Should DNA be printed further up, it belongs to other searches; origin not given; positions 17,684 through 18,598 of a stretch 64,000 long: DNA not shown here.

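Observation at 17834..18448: Cys-rich (8.8% Cys) beta-type protein with matching PGVCPP motifs at both termini: candidate disulfide-stapled spore-surface polymer subunit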

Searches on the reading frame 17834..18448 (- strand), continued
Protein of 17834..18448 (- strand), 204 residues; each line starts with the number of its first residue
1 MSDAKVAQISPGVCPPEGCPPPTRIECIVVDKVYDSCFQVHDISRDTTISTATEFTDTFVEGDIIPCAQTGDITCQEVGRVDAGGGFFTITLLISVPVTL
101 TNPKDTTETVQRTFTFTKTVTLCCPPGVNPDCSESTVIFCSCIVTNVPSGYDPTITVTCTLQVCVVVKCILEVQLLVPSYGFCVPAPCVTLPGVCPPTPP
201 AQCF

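Call 53: list_cluster_members(proteins=[P0164, P0158, P0174, P0188, P0163, P0221, P0245, P0152, P0194, P0237])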
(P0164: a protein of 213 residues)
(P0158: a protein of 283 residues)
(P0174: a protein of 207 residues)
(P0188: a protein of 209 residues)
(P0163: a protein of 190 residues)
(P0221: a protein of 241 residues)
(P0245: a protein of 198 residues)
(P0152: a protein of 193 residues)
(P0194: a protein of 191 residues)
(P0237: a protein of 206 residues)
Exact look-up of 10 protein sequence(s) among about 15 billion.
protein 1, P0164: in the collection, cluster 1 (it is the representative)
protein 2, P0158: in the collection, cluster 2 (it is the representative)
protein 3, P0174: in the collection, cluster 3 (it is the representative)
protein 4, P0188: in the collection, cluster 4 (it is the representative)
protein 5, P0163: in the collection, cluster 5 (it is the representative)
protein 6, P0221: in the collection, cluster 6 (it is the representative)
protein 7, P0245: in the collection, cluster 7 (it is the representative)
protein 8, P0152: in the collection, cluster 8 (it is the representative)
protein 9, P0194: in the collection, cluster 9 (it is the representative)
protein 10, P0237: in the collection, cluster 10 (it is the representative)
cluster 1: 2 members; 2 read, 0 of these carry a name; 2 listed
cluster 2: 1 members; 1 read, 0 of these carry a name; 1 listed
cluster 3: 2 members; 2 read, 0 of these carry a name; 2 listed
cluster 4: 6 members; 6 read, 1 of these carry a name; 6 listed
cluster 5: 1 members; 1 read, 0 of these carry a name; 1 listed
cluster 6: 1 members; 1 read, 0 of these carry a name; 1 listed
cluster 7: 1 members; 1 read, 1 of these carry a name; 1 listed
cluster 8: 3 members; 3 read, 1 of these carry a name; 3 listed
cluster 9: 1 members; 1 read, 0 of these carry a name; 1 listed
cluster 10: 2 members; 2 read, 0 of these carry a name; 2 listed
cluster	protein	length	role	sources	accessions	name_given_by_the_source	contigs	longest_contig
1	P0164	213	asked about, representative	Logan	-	-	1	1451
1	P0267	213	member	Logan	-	-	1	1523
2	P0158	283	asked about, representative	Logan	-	-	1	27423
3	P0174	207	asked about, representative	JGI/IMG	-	-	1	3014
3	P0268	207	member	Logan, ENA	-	-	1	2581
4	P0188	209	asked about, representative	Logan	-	-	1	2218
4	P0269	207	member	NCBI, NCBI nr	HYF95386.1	MAG TPA: hypothetical protein VD969_24510 [Symbiobacteriaceae bacterium] | hypothetical protein [Symbiobacteriaceae bacterium]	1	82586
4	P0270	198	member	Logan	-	-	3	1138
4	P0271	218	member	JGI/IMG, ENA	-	-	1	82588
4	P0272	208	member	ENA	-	-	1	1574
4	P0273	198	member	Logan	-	-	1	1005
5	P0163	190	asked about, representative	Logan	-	-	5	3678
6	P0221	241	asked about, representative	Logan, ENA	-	-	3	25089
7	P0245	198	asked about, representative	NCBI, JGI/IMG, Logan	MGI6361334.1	MAG: hypothetical protein ACOX05_03385 [Bacillota bacterium] | hypothetical protein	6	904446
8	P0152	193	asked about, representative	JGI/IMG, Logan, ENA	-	-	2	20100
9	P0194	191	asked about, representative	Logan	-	-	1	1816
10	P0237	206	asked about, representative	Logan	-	-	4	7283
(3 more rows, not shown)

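Call 58: search_protein_families(library=ncbifam, proteins=[P0152, P0157, P0163, P0194, P0237, P0191, P0247, P0252, P0261, P0159], max_evalue=0.001)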
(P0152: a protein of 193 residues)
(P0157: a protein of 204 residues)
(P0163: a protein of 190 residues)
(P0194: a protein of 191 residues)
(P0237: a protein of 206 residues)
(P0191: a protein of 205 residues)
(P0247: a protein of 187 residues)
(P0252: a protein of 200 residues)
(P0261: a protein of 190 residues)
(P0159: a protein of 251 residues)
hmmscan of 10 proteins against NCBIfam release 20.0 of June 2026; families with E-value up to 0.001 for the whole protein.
P0152 (193 aa): 1 family
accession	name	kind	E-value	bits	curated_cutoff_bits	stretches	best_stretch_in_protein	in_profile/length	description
NF052457.1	spore_BMQ0737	equivalog_domain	4.3e-16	59.7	71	1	15-188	1-198/199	BMQ_0737 family morphogenetic spore coat protein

P0157 (204 aa): 1 family
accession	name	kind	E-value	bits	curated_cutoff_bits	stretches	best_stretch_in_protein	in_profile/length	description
NF052457.1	spore_BMQ0737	equivalog_domain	1.2e-16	61.4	71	1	16-199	1-195/199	BMQ_0737 family morphogenetic spore coat protein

P0163 (190 aa): 1 family
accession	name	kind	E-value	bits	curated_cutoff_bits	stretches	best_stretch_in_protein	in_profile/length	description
NF052457.1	spore_BMQ0737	equivalog_domain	1.5e-11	44.9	71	1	8-183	1-193/199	BMQ_0737 family morphogenetic spore coat protein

P0194 (191 aa): 1 family
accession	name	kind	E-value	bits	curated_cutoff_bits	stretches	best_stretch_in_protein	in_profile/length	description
NF052457.1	spore_BMQ0737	equivalog_domain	8.2e-12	45.7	71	1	12-188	2-195/199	BMQ_0737 family morphogenetic spore coat protein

P0237 (206 aa): 1 family
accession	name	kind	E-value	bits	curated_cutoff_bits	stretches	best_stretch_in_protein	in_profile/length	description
NF052457.1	spore_BMQ0737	equivalog_domain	7.4e-16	58.9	71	1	14-199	1-198/199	BMQ_0737 family morphogenetic spore coat protein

P0191 (205 aa): 1 family
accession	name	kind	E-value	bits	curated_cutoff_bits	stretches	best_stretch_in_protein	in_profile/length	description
NF052457.1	spore_BMQ0737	equivalog_domain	1.1e-17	64.9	71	1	25-198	1-194/199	BMQ_0737 family morphogenetic spore coat protein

P0247 (187 aa): 1 family
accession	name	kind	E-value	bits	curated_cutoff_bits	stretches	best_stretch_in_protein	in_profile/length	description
NF052457.1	spore_BMQ0737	equivalog_domain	1.1e-08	35.6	71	1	71-183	85-192/199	BMQ_0737 family morphogenetic spore coat protein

P0252 (200 aa): 1 family
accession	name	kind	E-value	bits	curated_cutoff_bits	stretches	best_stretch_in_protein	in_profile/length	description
NF052457.1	spore_BMQ0737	equivalog_domain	9.4e-11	42.3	71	1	11-190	2-193/199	BMQ_0737 family morphogenetic spore coat protein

P0261 (190 aa): 1 family
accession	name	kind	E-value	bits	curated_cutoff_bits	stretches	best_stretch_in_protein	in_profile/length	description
NF052457.1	spore_BMQ0737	equivalog_domain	5.4e-10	39.8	71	1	13-189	2-194/199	BMQ_0737 family morphogenetic spore coat protein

P0159 (251 aa): 1 family
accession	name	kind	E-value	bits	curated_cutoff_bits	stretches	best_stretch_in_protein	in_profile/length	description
NF052457.1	spore_BMQ0737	equivalog_domain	2.9e-14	53.7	71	1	19-203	2-194/199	BMQ_0737 family morphogenetic spore coat protein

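Call 59: find_homologous_proteins(query=P0191, max_evalue=0.001)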
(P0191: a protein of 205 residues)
Query P0191 (205 aa): 18 proteins with E <= 0.001 among 92 candidates.
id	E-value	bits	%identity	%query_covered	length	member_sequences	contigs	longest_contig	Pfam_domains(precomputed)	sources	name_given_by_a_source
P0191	6.8e-131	453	100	100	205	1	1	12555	-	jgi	-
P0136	1.4e-34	138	48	86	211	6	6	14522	-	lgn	-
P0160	1.7e-33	134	42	97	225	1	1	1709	-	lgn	-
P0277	9.0e-33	132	42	95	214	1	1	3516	-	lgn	-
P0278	2.1e-32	131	43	90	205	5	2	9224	-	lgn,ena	-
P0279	2.9e-32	130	41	81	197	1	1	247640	-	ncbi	ncbi:MAG: hypothetical protein AB1500_04260 [Bacillota bacterium]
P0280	1.4e-31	128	44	90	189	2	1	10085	-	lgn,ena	-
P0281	4.9e-30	123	44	89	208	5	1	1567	-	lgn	-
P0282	9.5e-29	119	43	86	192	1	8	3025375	-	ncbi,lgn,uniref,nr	ncbi:MAG: hypothetical protein HPY89_00050 [Pelotomaculum sp.]|uniref:Uncharacterized protein n=1 Ta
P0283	1.9e-27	115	42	90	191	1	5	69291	-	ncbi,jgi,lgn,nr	ncbi:MAG: hypothetical protein C4570_07485 [Ammonifex sp.]|jgi:hypothetical protein|nr:MAG: hypothet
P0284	4.5e-24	104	41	86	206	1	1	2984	-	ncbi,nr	ncbi:MAG: hypothetical protein IRZ18_09345 [Clostridia bacterium]|nr:hypothetical protein [Clostridi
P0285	3.1e-23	101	37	88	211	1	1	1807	-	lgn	-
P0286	2.5e-21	95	36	90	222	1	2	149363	-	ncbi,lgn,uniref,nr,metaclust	ncbi:hypothetical protein [Desulfotruncus alcoholivorax]|uniref:hypothetical protein n=1 Tax=Desulfo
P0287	5.2e-18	84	36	87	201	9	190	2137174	-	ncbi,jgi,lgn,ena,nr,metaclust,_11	ncbi:MAG: hypothetical protein WAQ41_06520 [bacterium]|nr:hypothetical protein [Bacillota bacterium]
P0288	2.4e-17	82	37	87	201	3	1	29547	-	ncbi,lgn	ncbi:MAG: hypothetical protein ACOYEK_04060 [bacterium]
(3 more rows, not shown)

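Call 60: find_encoding_contigs(protein=P0097, flank=10000, max_places=1)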
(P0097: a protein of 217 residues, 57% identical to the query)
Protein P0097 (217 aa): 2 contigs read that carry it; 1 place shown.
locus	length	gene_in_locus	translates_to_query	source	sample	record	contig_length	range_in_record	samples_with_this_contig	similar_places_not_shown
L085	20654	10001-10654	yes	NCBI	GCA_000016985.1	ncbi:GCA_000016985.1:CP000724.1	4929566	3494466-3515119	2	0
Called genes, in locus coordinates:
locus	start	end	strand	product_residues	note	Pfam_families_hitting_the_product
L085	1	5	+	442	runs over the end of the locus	PF14398:ATPgrasp_YheCD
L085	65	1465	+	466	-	PF14398:ATPgrasp_YheCD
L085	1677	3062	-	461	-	PF14398:ATPgrasp_YheCD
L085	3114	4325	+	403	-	PF08245:Mur_ligase_M, PF02875:Mur_ligase_C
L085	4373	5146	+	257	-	PF00768:Peptidase_S11, PF13354:Beta-lactamase2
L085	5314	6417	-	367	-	PF14398:ATPgrasp_YheCD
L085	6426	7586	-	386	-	PF14398:ATPgrasp_YheCD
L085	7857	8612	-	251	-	PF00188:CAP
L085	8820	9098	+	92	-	-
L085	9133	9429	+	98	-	-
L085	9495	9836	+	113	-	-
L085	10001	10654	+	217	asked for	-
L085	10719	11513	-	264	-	PF25250:DUF7852 (faint)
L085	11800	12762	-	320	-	PF00535:Glycos_transf_2, PF10111:Glyco_tranf_2_2 (weak)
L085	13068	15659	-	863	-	-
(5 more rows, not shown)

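Call 61: find_encoding_contigs(protein=P0043, flank=10000, max_places=1)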
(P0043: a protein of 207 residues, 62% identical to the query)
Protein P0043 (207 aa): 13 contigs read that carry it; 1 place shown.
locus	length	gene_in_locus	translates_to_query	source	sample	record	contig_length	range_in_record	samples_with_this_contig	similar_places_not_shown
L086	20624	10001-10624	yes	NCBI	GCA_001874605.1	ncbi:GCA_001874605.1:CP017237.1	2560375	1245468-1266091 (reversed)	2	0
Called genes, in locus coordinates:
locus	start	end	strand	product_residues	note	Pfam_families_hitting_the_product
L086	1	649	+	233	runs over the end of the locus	-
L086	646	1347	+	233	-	PF01209:Ubie_methyltran, PF13489:Methyltransf_23, PF01135:PCMT (weak), PF13847:Methyltransf_31, PF08241:Methyltransf_11, PF08242:Methyltransf_12, PF13649:Methyltransf_25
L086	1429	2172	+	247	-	PF00902:TatC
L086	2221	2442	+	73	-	PF02416:TatA_B_E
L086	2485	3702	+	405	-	PF00350:Dynamin_N (faint), PF01926:MMR_HSR1, PF02421:FeoB_N, PF00009:GTP_EFTU (weak), PF18128:HydF_dimer, PF18133:HydF_tetramer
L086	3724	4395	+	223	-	PF03692:CxxCxxCC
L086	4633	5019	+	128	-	PF02142:MGS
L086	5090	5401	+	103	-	PF22263:DUF6951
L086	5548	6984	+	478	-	PF00206:Lyase_1, PF10415:FumaraseC_C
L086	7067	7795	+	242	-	PF01520:Amidase_3, PF00395:SLH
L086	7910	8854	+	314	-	PF23446:LysM1_NFP_LYK (faint), PF23472:LysM2_CERK1_LYK3_4_5 (faint), PF01476:LysM, PF23462:LysM3_NFP (faint), PF23577:LysM_RLK (faint), PF01476:LysM, PF23473:LysM3_LYK4_5 (weak), PF01476:LysM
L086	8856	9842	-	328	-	-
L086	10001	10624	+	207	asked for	-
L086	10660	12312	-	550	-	-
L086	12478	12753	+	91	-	-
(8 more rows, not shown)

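Call 68: search_solved_structures(query=A3, max_evalue=10)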
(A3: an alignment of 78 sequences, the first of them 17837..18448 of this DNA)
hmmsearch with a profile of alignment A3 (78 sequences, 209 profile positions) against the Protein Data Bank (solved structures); distinct sequences matched with E-value up to 10: 0.

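Call 75: list_cluster_members(proteins=[P0043, P0097, P0034, P0001])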
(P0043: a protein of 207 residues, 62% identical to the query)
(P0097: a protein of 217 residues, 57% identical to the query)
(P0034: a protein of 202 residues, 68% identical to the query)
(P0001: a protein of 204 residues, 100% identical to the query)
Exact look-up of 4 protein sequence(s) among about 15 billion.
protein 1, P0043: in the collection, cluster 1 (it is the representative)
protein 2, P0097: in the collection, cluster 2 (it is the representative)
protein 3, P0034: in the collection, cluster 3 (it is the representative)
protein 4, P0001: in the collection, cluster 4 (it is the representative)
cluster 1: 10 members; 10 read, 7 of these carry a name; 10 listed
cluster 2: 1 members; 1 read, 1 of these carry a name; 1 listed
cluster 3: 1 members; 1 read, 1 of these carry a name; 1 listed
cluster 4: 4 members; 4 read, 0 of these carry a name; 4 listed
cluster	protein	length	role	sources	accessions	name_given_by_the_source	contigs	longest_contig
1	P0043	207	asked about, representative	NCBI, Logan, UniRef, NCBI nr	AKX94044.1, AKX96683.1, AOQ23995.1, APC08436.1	hypothetical protein MTHERMOG20_03710 [Moorella thermoacetica] | Uncharacterized protein n=2 Tax=Neomoorella thermoacetica TaxID=1525 ... | hypothetical protein [Moorella thermoacetica]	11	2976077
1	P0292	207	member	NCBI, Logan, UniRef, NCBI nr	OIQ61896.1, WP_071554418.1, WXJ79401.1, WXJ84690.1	hypothetical protein MTCOM_12400 [Moorella thermoacetica] | hypothetical protein n=1 Tax=Neomoorella thermoacetica TaxID=1525 RepID=UPI0008FB9F4C | hypothetical protein [Moorella thermoacetica]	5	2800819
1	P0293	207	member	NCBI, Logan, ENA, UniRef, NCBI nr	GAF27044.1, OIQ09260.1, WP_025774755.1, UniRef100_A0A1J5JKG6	hypothetical protein MTY_2385 [Moorella thermoacetica Y72] | SipL SPOCS domain-containing protein n=2 Tax=Neomoorella thermoacetica TaxID=1525 ... | hypothetical protein [Moorella thermoacetica]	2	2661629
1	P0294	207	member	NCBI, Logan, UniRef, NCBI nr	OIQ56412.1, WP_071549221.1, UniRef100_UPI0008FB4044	hypothetical protein [Neomoorella thermoacetica] | hypothetical protein n=1 Tax=Neomoorella thermoacetica TaxID=1525 RepID=UPI0008FB4044 | hypothetical protein [Moorella thermoacetica]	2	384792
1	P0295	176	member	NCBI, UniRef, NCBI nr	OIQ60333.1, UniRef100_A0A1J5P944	hypothetical protein MOTE_07350 [Moorella thermoacetica] | SipL SPOCS domain-containing protein n=1 Tax=Neomoorella thermoacetica TaxID=1525 ...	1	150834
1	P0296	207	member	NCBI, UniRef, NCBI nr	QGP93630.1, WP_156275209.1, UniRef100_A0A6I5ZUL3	hypothetical protein MGLY_30500 [Neomoorella glycerini] | Uncharacterized protein n=1 Tax=Neomoorella glycerini TaxID=55779 RepID=A0A6I5ZUL3_9FIRM | hypothetical protein [Moorella glycerini]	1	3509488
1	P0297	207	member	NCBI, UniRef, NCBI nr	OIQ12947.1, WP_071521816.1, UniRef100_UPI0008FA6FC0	hypothetical protein [Neomoorella thermoacetica] | hypothetical protein n=1 Tax=Neomoorella thermoacetica TaxID=1525 RepID=UPI0008FA6FC0 | hypothetical protein [Moorella thermoacetica]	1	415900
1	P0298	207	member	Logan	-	-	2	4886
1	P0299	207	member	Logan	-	-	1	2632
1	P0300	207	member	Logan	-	-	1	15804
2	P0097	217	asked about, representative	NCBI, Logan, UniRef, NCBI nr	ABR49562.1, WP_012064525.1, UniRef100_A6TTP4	conserved hypothetical protein [Alkaliphilus metalliredigens QYMF] | Uncharacterized protein n=1 Tax=Alkaliphilus metalliredigens (strain QYMF) TaxID=293826 ... | hypothetical protein [Alkaliphilus metalliredigens]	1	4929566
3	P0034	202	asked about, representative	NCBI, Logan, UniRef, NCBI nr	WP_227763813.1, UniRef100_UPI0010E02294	hypothetical protein [Zhaonella formicivorans] | hypothetical protein n=1 Tax=Zhaonella formicivorans TaxID=2528593 RepID=UPI0010E02294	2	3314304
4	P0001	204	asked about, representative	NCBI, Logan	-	-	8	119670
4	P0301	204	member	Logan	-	-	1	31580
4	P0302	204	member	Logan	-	-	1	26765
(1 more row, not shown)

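Call 85: search_protein_families(library=phrogs, proteins=[window:17837-18448:-], max_evalue=0.01)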
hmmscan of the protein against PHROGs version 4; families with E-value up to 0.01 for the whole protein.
window:17837-18448:- (204 aa): 0 families

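Call 86: search_protein_families(library=ncbifam, proteins=[P0129, P0134, P0136, P0143, P0144, P0167, P0184, P0160, P0140, P0222], max_evalue=0.001)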
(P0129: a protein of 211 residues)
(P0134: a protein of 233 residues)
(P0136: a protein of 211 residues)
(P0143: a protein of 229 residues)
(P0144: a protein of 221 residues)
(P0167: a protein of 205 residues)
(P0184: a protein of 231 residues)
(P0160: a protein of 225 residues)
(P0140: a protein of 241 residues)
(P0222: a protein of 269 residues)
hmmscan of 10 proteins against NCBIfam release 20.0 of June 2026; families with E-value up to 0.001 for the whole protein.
P0129 (211 aa): 1 family
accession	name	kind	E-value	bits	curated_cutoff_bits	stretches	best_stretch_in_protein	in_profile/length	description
NF052457.1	spore_BMQ0737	equivalog_domain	6.1e-15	55.9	71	1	28-205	1-194/199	BMQ_0737 family morphogenetic spore coat protein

P0134 (233 aa): 1 family
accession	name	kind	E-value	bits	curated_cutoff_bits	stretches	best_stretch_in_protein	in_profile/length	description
NF052457.1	spore_BMQ0737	equivalog_domain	3.9e-20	72.9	71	1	34-226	1-194/199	BMQ_0737 family morphogenetic spore coat protein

P0136 (211 aa): 1 family
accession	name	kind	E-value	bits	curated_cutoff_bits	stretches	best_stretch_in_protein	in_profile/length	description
NF052457.1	spore_BMQ0737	equivalog_domain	8.5e-16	58.7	71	1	31-206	2-195/199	BMQ_0737 family morphogenetic spore coat protein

P0143 (229 aa): 1 family
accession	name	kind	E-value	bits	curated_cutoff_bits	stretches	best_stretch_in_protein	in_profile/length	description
NF052457.1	spore_BMQ0737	equivalog_domain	1.3e-09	38.5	71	1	131-220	107-194/199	BMQ_0737 family morphogenetic spore coat protein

P0144 (221 aa): 1 family
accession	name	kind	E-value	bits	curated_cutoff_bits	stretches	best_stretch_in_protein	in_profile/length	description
NF052457.1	spore_BMQ0737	equivalog_domain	5.4e-08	33.3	71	1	38-207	2-195/199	BMQ_0737 family morphogenetic spore coat protein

P0167 (205 aa): 0 families

P0184 (231 aa): 1 family
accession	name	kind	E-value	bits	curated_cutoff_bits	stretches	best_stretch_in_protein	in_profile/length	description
NF052457.1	spore_BMQ0737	equivalog_domain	2e-11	44.4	71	1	14-229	1-195/199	BMQ_0737 family morphogenetic spore coat protein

P0160 (225 aa): 1 family
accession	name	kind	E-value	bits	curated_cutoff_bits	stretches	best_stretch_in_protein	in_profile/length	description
NF052457.1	spore_BMQ0737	equivalog_domain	9.2e-21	74.9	71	1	30-210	1-194/199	BMQ_0737 family morphogenetic spore coat protein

P0140 (241 aa): 1 family
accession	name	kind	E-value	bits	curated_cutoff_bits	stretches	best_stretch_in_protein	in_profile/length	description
NF052457.1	spore_BMQ0737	equivalog_domain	3.3e-14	53.5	71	1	29-204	1-194/199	BMQ_0737 family morphogenetic spore coat protein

P0222 (269 aa): 0 families

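Call 89: find_encoding_contigs(protein=P0134, flank=8000, max_places=2)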
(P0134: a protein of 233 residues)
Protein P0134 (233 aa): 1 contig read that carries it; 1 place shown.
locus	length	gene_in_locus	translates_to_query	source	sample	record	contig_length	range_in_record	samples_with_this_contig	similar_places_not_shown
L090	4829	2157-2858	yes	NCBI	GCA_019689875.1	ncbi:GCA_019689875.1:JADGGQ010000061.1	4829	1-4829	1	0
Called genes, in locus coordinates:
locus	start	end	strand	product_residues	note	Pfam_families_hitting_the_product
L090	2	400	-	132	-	?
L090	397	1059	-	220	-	PF00741:Gas_vesicle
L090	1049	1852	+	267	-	PF03452:Anp1, PF13704:Glyco_tranf_2_4, PF00535:Glycos_transf_2 (faint)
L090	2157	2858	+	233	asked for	-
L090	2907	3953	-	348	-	PF13692:Glyco_trans_1_4 (weak), PF13524:Glyco_trans_1_2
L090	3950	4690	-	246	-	PF22882:GT-D-like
